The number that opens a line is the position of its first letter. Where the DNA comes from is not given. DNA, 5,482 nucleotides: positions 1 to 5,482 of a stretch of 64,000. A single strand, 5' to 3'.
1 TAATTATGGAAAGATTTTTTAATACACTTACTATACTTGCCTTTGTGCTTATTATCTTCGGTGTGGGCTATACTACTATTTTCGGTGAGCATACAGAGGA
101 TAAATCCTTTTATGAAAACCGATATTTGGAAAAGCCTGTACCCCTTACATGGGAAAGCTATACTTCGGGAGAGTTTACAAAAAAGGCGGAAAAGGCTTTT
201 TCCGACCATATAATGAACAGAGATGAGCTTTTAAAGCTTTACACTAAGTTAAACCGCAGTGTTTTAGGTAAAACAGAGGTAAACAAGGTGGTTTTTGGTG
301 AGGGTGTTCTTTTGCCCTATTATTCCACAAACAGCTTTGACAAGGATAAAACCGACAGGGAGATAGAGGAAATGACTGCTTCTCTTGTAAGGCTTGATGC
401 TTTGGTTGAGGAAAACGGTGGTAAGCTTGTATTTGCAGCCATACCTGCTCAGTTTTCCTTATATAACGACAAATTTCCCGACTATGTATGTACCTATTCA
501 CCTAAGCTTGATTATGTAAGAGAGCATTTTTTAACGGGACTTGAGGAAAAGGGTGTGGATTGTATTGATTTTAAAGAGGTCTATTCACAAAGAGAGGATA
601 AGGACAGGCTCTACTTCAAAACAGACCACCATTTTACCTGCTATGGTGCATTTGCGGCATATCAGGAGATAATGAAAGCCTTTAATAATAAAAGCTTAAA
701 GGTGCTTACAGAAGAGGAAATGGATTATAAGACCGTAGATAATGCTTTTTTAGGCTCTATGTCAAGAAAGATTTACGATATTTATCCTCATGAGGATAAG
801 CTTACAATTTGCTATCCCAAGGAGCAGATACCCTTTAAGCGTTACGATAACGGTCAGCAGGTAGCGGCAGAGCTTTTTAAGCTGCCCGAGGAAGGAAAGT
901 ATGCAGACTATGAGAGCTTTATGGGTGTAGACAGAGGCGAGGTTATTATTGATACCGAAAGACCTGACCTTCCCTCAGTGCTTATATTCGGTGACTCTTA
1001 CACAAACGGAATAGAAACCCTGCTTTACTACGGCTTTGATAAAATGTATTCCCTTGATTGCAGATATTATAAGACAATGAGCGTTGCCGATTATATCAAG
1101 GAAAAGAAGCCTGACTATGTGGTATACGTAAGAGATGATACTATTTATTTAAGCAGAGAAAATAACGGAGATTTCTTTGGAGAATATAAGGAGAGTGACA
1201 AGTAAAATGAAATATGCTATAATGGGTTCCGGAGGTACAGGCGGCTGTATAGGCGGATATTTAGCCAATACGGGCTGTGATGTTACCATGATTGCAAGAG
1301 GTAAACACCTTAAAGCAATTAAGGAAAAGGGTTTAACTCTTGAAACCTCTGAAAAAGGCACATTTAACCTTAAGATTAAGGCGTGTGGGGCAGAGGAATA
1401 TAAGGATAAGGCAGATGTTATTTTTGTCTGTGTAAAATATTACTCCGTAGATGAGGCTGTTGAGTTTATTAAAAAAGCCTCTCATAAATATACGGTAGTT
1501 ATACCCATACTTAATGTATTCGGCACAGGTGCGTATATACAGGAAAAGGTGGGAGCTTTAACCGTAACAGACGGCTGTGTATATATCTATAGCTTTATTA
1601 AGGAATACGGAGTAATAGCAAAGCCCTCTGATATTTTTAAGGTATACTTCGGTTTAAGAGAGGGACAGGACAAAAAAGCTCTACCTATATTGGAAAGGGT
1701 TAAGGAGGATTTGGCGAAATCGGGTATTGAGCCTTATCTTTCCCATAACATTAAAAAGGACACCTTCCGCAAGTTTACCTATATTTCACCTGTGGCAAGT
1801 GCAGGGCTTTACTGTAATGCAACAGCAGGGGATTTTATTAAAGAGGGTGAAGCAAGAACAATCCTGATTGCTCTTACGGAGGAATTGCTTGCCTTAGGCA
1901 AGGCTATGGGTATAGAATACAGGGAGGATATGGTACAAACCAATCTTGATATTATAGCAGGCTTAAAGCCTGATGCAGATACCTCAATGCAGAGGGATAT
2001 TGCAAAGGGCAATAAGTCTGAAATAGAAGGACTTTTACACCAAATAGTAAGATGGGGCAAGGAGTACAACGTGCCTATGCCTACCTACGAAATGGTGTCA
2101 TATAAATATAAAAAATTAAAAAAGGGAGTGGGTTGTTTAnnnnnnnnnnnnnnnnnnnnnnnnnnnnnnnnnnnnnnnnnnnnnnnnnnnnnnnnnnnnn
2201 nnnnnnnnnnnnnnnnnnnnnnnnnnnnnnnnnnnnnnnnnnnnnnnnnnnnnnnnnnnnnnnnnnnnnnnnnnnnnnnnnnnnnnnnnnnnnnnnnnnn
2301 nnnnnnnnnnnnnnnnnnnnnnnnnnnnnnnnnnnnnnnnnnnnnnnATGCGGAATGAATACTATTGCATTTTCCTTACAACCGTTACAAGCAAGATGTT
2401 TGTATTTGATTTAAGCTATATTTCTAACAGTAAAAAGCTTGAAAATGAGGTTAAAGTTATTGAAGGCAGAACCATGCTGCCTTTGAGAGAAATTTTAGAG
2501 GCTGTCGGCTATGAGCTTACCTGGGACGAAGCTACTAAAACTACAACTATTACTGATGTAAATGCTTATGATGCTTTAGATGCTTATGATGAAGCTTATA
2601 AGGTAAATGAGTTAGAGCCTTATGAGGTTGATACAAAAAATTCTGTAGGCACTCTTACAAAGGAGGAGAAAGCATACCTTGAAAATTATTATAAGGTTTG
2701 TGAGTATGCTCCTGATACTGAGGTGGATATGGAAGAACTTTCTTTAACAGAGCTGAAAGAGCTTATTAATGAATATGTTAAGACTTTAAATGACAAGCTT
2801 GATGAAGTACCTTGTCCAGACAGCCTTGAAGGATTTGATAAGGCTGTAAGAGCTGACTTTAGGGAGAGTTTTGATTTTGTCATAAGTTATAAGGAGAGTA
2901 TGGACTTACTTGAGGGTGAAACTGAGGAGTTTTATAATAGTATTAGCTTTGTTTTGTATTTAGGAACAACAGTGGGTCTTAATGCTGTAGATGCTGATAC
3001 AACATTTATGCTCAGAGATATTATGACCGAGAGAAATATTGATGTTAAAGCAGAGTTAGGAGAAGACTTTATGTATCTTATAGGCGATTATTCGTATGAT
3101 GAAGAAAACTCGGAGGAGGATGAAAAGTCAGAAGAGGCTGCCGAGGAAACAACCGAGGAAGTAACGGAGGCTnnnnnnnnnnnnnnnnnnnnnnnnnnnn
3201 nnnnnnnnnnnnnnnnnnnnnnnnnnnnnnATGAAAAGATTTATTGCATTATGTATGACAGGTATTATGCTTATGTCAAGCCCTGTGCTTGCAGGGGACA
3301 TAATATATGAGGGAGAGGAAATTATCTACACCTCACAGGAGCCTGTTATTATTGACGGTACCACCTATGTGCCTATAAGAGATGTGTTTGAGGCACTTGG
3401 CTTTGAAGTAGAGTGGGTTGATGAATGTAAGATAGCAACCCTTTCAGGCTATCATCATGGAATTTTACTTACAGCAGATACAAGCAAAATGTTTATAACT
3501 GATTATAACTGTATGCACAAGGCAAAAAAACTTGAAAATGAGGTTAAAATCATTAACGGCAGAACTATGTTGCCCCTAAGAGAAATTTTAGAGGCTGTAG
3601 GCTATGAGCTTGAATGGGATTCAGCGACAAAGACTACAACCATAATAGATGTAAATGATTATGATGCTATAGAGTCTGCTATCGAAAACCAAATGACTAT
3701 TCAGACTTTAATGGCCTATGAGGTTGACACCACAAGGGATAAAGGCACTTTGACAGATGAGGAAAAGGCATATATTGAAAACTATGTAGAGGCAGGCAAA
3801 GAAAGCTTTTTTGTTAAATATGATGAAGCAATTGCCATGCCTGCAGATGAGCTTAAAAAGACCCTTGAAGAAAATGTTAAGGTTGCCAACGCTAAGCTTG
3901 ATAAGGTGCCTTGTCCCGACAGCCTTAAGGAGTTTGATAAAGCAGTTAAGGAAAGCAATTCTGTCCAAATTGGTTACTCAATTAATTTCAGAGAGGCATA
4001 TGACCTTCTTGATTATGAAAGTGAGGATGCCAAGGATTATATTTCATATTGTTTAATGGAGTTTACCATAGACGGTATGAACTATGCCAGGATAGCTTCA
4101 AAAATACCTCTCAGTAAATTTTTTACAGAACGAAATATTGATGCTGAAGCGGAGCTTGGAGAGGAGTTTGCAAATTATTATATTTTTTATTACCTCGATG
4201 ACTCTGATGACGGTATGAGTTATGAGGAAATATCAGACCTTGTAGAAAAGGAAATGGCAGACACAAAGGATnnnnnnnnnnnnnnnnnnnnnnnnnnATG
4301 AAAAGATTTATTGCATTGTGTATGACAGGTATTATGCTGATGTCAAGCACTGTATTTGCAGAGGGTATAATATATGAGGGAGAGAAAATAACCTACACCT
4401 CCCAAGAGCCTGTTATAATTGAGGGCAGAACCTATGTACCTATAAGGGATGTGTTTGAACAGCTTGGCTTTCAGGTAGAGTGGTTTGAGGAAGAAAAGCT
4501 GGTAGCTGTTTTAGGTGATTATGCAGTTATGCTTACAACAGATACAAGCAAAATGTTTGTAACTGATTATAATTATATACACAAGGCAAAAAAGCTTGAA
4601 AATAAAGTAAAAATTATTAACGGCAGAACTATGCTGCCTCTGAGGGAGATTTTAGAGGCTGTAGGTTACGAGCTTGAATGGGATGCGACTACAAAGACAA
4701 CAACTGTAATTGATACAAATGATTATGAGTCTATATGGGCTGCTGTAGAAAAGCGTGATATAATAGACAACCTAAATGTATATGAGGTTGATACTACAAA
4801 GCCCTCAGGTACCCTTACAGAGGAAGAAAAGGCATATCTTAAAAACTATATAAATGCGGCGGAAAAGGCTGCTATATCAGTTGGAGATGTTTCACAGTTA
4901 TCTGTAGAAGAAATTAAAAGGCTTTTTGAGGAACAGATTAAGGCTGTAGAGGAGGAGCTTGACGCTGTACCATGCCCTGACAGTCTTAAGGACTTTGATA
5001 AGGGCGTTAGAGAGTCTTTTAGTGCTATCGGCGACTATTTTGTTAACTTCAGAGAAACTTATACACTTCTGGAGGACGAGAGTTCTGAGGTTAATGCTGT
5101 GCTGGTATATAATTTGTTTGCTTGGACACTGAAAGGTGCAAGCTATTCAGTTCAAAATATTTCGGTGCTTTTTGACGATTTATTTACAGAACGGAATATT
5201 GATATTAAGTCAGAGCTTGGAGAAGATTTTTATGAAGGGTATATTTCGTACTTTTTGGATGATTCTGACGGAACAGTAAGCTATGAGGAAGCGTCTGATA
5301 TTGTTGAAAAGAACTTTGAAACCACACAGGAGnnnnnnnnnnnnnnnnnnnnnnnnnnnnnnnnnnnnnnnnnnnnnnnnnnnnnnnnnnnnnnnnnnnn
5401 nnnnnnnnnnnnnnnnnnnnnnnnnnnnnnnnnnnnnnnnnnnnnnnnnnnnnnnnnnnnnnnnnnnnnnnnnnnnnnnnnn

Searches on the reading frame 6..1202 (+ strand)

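Call 9: search_protein_families(library=pfam, proteins=[window:6-1202:+], max_evalue=1e-10)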
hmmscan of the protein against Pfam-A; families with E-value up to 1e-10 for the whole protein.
window:6-1202:+ (399 aa): 2 families
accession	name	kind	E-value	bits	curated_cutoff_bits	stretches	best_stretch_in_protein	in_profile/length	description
PF16822.11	ALGX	-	1e-17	65.1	26.5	1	108-244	12-147/268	SGNH hydrolase-like domain, acetyltransferase AlgX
PF14286.12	DHHW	-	5.9e-11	42.7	25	0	198-348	231-383/385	DHHW protein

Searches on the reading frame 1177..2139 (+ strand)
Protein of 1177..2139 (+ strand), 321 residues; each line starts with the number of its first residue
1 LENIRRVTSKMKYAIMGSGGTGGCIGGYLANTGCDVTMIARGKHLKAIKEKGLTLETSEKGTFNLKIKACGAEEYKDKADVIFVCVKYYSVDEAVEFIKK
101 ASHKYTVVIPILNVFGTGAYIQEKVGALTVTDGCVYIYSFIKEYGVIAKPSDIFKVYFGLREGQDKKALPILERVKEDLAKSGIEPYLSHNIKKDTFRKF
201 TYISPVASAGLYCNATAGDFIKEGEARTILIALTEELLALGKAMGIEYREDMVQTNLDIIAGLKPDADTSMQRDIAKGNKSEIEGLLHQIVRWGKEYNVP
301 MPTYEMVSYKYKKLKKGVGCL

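Call 9: search_protein_families(library=pfam, proteins=[window:1177-2139:+], max_evalue=1e-10)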
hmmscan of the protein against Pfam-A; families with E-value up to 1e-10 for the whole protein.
window:1177-2139:+ (321 aa): 2 families
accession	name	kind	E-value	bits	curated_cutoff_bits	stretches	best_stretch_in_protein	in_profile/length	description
PF02558.23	ApbA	-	1.1e-28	100.2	22.2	1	13-148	1-136/150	Ketopantoate reductase PanE/ApbA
PF08546.17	ApbA_C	-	5.2e-21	75.7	22.7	1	191-309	1-119/125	Ketopantoate reductase PanE/ApbA C terminal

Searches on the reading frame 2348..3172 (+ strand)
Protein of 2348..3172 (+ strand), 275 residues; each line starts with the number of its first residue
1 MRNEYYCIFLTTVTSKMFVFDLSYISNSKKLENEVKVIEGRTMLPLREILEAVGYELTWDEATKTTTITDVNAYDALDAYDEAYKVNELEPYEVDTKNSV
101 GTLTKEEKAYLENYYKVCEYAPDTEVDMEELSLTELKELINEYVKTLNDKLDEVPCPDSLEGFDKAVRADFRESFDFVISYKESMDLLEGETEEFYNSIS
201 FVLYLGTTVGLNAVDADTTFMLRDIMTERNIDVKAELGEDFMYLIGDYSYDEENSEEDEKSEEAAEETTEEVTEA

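Call 9: search_protein_families(library=pfam, proteins=[window:2348-3172:+], max_evalue=1e-10)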
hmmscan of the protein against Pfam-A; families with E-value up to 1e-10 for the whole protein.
window:2348-3172:+ (275 aa): 0 families

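Call 72: search_protein_families(library=pfam, proteins=[window:2348-3172:+], max_evalue=0.000001)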
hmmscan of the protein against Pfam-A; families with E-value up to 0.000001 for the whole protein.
window:2348-3172:+ (275 aa): 1 family
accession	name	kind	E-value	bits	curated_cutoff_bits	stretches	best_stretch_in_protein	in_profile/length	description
PF07833.16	Cu_amine_oxidN1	-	5.3e-10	39.6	24.2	1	30-90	8-68/108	Copper amine oxidase N-terminal domain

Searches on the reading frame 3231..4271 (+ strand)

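Call 9: search_protein_families(library=pfam, proteins=[window:3231-4271:+], max_evalue=1e-10)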
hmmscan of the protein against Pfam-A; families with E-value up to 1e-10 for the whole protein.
window:3231-4271:+ (347 aa): 1 family
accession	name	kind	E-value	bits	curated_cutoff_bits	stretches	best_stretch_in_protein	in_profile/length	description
PF07833.16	Cu_amine_oxidN1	-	1.3e-23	83.4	24.2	1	28-138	4-108/108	Copper amine oxidase N-terminal domain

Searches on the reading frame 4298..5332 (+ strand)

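Call 9: search_protein_families(library=pfam, proteins=[window:4298-5332:+], max_evalue=1e-10)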
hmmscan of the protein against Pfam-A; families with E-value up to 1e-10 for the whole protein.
window:4298-5332:+ (345 aa): 1 family
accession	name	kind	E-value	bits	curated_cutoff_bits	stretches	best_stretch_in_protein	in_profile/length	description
PF07833.16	Cu_amine_oxidN1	-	8.3e-33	113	24.2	1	27-136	3-107/108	Copper amine oxidase N-terminal domain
